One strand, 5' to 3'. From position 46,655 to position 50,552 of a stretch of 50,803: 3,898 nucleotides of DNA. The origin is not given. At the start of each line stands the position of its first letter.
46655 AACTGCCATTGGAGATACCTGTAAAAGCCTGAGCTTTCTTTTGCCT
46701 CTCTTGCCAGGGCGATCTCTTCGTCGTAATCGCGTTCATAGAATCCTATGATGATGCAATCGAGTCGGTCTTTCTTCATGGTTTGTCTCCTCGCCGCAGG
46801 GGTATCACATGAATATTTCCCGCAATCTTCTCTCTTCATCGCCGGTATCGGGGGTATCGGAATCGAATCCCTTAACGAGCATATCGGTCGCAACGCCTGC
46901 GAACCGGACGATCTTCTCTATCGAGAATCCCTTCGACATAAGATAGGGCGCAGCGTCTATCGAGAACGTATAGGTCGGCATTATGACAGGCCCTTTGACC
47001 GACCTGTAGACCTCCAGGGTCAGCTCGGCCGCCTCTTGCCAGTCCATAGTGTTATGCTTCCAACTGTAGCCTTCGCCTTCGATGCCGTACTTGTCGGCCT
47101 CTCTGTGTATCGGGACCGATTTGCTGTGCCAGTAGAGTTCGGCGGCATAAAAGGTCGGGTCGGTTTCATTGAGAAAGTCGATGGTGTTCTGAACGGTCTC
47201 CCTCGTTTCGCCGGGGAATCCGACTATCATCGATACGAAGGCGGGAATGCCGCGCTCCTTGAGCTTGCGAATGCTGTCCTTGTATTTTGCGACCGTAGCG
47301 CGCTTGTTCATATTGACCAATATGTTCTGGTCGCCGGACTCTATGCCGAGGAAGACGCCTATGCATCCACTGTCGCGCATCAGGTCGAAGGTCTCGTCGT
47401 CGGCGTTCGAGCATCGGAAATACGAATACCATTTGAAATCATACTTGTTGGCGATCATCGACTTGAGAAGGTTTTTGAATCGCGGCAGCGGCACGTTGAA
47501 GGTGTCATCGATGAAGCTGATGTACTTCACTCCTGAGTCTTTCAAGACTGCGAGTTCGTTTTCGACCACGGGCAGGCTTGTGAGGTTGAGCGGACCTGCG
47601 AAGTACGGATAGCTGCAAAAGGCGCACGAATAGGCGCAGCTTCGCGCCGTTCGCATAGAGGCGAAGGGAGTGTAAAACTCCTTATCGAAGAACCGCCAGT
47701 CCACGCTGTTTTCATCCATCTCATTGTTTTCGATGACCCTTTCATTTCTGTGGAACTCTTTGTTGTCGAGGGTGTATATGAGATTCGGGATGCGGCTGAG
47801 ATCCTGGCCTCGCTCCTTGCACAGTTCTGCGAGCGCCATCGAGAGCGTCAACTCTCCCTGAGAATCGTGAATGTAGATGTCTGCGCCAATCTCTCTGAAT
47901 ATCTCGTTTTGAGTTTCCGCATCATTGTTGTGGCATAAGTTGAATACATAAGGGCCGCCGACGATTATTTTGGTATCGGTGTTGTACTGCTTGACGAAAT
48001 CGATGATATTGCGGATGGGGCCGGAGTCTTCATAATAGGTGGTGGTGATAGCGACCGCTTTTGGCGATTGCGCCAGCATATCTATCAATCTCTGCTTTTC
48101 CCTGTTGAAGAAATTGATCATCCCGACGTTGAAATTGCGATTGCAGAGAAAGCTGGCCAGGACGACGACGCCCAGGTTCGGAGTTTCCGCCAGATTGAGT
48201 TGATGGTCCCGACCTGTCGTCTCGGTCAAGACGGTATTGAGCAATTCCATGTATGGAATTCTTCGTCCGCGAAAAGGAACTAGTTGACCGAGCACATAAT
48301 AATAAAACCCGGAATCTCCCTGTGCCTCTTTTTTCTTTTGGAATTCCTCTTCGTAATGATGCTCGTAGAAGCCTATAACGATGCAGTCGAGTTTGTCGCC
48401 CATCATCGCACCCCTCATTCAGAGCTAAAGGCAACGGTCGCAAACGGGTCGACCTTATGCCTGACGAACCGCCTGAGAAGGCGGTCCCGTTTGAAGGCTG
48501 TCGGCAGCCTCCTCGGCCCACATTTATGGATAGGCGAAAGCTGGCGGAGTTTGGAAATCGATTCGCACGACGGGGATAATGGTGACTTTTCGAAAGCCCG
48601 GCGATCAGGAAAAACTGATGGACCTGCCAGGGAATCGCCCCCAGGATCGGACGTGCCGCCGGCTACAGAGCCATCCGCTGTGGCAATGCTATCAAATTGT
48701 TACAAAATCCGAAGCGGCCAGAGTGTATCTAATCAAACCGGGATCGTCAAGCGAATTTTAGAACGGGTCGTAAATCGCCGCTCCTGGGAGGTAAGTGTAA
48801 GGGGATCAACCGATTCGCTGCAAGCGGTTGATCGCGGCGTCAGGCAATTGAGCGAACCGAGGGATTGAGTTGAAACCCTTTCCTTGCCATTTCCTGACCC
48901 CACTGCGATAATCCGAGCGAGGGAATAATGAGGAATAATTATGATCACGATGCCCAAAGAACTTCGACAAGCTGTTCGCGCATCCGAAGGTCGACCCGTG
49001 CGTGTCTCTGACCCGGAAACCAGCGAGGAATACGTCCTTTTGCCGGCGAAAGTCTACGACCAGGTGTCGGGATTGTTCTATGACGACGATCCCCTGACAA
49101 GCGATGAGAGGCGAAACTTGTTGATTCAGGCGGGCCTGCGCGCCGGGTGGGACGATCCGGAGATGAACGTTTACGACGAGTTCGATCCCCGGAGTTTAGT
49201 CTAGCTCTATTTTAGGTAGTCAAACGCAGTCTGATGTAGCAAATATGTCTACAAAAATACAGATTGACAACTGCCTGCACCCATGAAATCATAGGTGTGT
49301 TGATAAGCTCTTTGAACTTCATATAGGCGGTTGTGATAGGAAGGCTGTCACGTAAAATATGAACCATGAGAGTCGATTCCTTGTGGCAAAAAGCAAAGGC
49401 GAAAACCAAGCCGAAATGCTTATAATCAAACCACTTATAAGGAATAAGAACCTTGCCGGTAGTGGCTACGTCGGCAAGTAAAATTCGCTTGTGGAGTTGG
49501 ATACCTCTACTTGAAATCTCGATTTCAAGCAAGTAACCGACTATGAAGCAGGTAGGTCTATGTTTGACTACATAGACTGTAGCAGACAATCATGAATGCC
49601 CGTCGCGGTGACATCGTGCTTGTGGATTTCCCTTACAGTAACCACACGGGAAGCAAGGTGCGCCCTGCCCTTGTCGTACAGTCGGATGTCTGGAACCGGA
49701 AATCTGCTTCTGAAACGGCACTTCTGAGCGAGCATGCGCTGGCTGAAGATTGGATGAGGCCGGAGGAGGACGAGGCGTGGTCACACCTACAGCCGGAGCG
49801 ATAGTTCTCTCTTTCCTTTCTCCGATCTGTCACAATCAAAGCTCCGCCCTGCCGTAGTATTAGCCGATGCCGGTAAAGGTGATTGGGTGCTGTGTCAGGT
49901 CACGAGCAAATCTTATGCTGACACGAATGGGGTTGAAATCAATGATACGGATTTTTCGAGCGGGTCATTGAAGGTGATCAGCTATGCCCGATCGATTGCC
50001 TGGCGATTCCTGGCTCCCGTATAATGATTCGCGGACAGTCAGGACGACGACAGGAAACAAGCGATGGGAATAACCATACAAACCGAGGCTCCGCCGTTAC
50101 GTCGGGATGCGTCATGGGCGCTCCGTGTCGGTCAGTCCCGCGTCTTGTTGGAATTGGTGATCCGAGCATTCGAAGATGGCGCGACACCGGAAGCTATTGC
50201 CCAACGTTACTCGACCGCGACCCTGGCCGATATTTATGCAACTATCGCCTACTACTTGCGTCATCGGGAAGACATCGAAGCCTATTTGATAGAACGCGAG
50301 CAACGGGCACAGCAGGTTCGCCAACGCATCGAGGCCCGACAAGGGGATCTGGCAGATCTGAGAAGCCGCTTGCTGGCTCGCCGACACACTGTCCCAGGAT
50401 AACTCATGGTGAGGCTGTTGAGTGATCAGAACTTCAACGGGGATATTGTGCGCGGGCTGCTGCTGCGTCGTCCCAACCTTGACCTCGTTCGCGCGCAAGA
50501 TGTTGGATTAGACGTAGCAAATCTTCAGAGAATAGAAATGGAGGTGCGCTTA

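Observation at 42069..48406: Two class B radical SAM paralogues in one operon-like cluster with AdoMet decarboxylase, aminopropyltransferase, a GmhA-like SIS protein and a DHS-like protein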

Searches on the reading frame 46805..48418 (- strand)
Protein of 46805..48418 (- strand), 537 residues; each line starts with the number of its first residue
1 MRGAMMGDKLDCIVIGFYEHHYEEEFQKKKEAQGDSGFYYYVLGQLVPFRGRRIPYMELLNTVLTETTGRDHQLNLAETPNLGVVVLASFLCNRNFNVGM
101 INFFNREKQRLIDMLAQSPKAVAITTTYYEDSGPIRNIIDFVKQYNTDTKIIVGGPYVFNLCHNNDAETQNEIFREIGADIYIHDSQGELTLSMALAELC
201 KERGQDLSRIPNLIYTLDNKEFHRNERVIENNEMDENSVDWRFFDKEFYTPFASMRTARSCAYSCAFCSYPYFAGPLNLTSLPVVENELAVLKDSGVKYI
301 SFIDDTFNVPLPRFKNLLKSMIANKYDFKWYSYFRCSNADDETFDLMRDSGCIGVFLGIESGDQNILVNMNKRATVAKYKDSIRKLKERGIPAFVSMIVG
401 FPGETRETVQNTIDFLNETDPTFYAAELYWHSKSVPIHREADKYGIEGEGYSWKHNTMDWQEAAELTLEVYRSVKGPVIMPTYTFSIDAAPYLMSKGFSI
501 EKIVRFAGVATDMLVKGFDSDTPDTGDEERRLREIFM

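Call 3: search_protein_families(library=pfam, proteins=[window:46805-48418:-], max_evalue=0.01)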
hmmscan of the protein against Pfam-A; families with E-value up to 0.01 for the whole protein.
window:46805-48418:- (537 aa): 2 families
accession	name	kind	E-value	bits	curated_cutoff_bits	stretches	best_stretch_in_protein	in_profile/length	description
PF04055.27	Radical_SAM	-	4.2e-24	86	29.5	1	257-416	3-166/166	Radical SAM superfamily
PF02310.24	B12-binding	-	1.3e-07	31.9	32.1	1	78-157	11-90/121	B12 binding domain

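Call 4: search_protein_families(library=ncbifam, proteins=[window:46805-48418:-], max_evalue=0.01)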
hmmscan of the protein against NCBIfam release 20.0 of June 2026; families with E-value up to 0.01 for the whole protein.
window:46805-48418:- (537 aa): 26 families (the best 25 are shown)
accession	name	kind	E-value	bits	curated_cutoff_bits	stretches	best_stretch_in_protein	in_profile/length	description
TIGR04479.1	bcpD_PhpK_rSAM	subfamily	1.1e-175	584.8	600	1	11-511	2-501/504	PhpK family radical SAM P-methyltransferase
TIGR04072.2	rSAM_ladder_B12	equivalog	2.8e-29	102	360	1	134-419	85-349/443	lipid biosynthesis B12-binding/radical SAM protein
TIGR03471.1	HpnJ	equivalog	3.4e-27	95.5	577.6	1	248-422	193-368/472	hopanoid biosynthesis associated radical SAM protein HpnJ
TIGR04385.1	B12_rSAM_cofa1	equivalog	1.2e-20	74.2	450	1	243-417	186-362/438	B12 lower ligand biosynthesis radical SAM protein BzaD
TIGR02026.1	BchE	equivalog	4.9e-19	68.5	481.35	1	182-441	118-387/497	magnesium-protoporphyrin IX monomethyl ester anaerobic oxidative cyclase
TIGR00089.1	TIGR00089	subfamily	2.2e-18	66.3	251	1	205-429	83-328/429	MiaB/RimO family radical SAM methylthiotransferase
TIGR04014.1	B12_SAM_MJ_0865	equivalog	6.5e-18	64.7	360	1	137-419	56-336/434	methyl-coenzyme M reductase glutamine C-methyltransferase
NF050148.1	rSAM_ApyD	equivalog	5e-17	61.5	750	1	113-418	69-365/645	RiPP biosynthesis radical SAM protein ApyD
NF045585.1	rSAM_slr0320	equivalog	9.1e-17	60.7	775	1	128-423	118-413/511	photosystem II high light acclimation radical SAM protein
NF033070.1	rSAM_AprD4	equivalog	1.3e-16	60.6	500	1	252-418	196-365/456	AprD4 family radical SAM diol-dehydratase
TIGR04013.1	B12_SAM_MJ_1487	hypoth_equivalog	1.6e-16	60.1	251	1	128-417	49-331/382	TIGR04013 family B12-binding domain/radical SAM domain-containing protein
TIGR01125.1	TIGR01125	equivalog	6.3e-15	55.2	356.95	1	250-419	135-316/432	30S ribosomal protein S12 methylthiotransferase RimO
TIGR04428.1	B12_rSAM_trp_MT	equivalog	1.9e-14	53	500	1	253-422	217-401/558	tryptophan 2-C-methyltransferase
TIGR01574.1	miaB-methiolase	equivalog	3.3e-14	52.8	355.3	1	167-419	49-325/437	tRNA (N6-isopentenyl adenosine(37)-C2)-methylthiotransferase MiaB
TIGR04295.1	B12_rSAM_oligo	hypoth_equivalog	1.6e-13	50.2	400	1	241-377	189-319/422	TIGR04295 family B12-binding domain-containing radical SAM protein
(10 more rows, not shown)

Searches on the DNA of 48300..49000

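Call 44: search_rna_families(source=window, start=48300, end=49000, threshold=evalue, max_evalue=1)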
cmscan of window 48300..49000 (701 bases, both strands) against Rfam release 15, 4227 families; matches with E-value up to 1: 0.
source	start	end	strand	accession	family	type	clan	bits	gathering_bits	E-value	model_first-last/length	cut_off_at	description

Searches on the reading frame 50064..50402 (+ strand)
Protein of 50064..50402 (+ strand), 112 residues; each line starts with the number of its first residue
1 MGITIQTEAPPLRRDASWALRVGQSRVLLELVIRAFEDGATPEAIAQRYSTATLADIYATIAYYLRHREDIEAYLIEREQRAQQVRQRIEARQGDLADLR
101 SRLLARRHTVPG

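Call 58: search_protein_families(library=pfam, proteins=[window:50064-50402:+], max_evalue=0.00001)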
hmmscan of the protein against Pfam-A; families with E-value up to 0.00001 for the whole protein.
window:50064-50402:+ (112 aa): 1 family
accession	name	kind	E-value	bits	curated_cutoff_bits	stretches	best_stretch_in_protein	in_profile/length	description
PF04255.20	DUF433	-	2.2e-06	27.8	23.6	1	24-64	16-56/56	Protein of unknown function (DUF433)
